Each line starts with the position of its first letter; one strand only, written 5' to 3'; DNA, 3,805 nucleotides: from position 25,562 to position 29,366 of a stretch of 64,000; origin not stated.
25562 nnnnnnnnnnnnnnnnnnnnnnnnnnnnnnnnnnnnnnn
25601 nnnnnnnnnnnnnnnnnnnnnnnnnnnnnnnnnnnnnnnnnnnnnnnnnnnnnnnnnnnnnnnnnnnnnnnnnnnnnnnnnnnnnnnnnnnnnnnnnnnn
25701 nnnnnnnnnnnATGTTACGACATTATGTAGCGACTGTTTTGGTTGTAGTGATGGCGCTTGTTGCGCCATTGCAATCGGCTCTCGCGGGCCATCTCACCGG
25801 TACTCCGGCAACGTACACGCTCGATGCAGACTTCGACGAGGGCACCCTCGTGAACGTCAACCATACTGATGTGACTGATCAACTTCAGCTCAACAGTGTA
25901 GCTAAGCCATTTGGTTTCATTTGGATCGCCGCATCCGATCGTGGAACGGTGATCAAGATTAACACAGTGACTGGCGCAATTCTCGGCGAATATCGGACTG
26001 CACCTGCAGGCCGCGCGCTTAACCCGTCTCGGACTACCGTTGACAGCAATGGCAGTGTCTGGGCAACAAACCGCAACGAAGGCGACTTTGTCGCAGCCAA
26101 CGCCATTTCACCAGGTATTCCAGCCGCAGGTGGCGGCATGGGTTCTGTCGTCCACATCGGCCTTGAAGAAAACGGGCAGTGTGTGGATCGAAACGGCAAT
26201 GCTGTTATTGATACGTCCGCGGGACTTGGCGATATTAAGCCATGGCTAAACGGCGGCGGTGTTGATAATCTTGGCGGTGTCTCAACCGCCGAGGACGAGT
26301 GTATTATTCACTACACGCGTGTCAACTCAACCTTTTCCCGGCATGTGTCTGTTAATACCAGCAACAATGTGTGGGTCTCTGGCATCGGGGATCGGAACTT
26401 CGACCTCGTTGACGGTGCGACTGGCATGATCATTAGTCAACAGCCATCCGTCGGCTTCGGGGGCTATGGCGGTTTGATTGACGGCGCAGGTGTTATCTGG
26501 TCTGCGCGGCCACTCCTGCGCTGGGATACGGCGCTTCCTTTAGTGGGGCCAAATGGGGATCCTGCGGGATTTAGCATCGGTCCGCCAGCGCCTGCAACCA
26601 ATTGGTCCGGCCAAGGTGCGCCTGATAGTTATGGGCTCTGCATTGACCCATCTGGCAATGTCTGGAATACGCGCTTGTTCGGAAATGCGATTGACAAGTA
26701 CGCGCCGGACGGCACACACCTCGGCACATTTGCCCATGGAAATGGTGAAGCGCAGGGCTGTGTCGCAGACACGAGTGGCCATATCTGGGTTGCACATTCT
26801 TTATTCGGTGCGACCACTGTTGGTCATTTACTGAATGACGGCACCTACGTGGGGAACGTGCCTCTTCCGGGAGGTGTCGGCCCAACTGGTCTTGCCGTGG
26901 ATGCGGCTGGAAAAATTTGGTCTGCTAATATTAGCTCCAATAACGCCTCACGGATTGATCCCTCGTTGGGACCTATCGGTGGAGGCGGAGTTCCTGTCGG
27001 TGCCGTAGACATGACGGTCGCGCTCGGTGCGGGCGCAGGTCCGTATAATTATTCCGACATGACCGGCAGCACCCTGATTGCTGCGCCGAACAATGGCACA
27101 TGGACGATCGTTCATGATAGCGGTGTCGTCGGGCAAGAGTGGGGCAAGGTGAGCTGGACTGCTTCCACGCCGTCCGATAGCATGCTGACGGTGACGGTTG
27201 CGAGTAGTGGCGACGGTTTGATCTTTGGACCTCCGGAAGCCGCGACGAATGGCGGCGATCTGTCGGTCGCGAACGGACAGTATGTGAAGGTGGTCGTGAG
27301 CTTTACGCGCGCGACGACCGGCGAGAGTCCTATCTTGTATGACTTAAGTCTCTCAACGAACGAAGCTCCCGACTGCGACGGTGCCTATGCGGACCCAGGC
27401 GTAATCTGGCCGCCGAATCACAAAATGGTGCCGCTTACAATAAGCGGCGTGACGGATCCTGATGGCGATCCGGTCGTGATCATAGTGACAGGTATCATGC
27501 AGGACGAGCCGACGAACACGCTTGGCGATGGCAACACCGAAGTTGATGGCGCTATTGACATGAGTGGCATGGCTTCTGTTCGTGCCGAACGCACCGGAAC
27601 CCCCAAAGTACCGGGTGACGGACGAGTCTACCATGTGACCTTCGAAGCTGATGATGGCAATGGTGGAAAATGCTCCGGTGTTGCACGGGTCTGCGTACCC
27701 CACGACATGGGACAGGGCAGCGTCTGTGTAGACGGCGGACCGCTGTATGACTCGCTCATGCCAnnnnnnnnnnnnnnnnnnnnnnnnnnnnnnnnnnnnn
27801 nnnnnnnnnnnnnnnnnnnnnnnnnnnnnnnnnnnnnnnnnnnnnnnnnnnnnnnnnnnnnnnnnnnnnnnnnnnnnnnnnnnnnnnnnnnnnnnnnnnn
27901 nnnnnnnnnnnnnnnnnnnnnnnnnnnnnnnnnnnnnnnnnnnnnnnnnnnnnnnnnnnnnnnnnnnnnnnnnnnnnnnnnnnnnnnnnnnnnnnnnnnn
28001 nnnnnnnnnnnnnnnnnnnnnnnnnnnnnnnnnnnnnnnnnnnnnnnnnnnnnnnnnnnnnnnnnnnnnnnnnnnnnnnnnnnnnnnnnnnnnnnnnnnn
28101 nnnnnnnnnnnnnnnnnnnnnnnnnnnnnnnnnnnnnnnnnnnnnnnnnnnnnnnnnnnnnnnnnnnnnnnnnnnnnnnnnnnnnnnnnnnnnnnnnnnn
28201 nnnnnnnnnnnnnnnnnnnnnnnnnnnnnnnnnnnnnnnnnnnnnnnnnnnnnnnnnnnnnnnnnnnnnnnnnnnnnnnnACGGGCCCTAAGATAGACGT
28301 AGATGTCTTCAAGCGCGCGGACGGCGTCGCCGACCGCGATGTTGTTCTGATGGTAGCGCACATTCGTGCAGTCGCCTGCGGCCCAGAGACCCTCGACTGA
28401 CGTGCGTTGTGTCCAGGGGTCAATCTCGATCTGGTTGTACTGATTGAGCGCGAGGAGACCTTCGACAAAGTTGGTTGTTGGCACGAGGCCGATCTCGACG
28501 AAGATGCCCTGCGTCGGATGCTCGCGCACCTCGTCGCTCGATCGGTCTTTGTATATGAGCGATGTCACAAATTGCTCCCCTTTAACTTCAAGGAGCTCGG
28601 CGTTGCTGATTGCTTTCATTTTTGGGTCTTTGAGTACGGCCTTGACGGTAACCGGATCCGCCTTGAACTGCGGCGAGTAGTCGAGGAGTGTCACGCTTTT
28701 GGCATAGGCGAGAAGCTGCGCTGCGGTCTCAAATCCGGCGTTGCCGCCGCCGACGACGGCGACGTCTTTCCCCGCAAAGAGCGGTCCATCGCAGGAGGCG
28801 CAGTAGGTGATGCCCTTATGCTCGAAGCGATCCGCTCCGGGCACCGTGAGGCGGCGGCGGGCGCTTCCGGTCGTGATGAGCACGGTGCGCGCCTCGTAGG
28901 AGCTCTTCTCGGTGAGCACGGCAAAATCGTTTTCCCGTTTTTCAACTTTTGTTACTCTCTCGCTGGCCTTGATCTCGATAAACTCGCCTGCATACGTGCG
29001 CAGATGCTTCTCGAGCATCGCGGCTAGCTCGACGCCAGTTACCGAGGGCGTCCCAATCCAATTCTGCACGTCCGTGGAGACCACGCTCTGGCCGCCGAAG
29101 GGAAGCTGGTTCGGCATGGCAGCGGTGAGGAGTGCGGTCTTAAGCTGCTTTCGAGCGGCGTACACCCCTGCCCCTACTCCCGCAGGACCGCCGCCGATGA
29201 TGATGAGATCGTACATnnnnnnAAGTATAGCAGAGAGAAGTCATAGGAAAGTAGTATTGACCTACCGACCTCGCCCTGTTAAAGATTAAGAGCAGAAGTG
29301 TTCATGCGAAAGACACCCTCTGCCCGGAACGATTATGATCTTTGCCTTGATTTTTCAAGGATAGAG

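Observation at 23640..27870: Tandem duplication of a complete promoter-leader-gene-terminator unit encoding two secreted proteins with a shared novel C-terminal domain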

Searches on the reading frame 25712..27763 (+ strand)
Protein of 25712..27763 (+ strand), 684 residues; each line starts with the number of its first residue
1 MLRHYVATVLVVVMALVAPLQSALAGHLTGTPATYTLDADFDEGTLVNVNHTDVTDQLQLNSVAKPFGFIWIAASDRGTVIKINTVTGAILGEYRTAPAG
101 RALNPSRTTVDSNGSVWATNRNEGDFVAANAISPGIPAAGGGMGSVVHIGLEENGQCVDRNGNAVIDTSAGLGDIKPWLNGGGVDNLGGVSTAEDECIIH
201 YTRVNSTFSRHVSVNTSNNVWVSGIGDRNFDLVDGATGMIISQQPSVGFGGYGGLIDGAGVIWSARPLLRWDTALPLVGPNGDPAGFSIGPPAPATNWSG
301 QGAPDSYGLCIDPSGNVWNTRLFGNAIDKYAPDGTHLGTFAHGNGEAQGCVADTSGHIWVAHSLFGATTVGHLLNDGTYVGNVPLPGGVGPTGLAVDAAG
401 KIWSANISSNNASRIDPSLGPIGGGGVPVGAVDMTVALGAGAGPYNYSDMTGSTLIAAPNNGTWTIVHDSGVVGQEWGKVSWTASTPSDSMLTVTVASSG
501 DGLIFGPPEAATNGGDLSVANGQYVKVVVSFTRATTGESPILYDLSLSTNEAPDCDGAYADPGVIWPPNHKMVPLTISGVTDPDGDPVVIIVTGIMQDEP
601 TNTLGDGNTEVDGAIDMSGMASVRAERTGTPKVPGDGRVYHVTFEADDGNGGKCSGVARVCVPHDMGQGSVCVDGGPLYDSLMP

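Call 3: search_protein_families(library=pfam, proteins=[window:25712-27763:+], max_evalue=1)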
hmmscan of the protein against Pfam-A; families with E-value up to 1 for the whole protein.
window:25712-27763:+ (684 aa): 4 families
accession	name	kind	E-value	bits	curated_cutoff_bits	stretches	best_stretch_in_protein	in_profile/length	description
PF08450.18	SGL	-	2.4e-10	40.8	26.3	3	300-338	182-218/246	SMP-30/Gluconolactonase/LRE-like region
PF24684.1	Vgb_lyase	-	6.4e-09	35.5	50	1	306-417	15-125/290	Virginiamycin B lyase family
PF01436.27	NHL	-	0.0021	18.5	20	0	104-122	3-21/28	NHL repeat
PF07494.17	Reg_prop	-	0.023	15.3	20.4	0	306-318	7-19/24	Two component regulator propeller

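Call 4: search_protein_families(library=ncbifam, proteins=[window:25712-27763:+], max_evalue=1)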
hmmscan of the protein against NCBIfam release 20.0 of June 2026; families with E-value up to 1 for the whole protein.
window:25712-27763:+ (684 aa): 2 families
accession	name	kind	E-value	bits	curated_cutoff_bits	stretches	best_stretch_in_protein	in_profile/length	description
NF000022.1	stregra_B_VgbA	exception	0.0013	18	600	1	305-443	98-235/299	streptogramin B lyase Vgb(A)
NF000096.1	stregra_B_VgbB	exception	0.0037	16.5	600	1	305-416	100-210/295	streptogramin B lyase Vgb(B)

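Call 27: find_encoding_contigs(protein=window:25712-27763:+, flank=10000, max_places=6)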
Protein window:25712-27763:+ (684 aa): no gene with exactly this product is on record in the collection.

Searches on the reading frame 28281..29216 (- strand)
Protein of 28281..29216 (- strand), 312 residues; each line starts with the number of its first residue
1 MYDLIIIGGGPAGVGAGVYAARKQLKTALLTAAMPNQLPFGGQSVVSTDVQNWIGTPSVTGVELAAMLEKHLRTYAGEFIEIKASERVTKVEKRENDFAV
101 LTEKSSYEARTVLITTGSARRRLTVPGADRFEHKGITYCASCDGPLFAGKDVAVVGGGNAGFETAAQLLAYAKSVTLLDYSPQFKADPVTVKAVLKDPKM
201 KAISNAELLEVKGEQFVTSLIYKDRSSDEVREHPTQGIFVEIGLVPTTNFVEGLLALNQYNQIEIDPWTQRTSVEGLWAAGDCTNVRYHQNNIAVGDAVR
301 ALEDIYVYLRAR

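Call 69: find_encoding_contigs(protein=window:28281-29216:-, flank=10000, max_places=4)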
Protein window:28281-29216:- (312 aa): 1 contig read that carries it; 1 place shown.
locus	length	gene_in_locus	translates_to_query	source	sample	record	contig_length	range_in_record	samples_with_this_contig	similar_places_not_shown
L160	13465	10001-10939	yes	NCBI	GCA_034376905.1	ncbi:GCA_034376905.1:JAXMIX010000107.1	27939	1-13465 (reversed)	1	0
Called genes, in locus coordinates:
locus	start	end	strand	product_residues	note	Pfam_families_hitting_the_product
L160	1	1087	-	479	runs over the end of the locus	PF04542:Sigma70_r2, PF04545:Sigma70_r4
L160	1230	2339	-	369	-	PF02646:RmuC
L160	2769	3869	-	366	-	PF02540:NAD_synthase (faint), PF03054:tRNA_Me_trans, PF20259:tRNA_Me_trans_M, PF20258:tRNA_Me_trans_C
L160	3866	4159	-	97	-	PF01035:DNA_binding_1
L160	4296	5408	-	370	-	PF10648:Gmad2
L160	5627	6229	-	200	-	PF01997:Translin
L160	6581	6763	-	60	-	-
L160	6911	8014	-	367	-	PF11141:DUF2914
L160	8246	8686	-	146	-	-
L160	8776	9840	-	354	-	PF04542:Sigma70_r2, PF04539:Sigma70_r3, PF04545:Sigma70_r4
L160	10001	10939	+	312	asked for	PF00890:FAD_binding_2 (faint), PF01134:GIDA (faint), PF01266:DAO (faint), PF01946:Thi4 (faint), PF07992:Pyr_redox_2, PF12831:FAD_oxidored (weak), PF13738:Pyr_redox_3, PF00070:Pyr_redox (weak), +2 more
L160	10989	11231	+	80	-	PF00830:Ribosomal_L28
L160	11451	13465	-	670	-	PF08450:SGL (faint), PF24684:Vgb_lyase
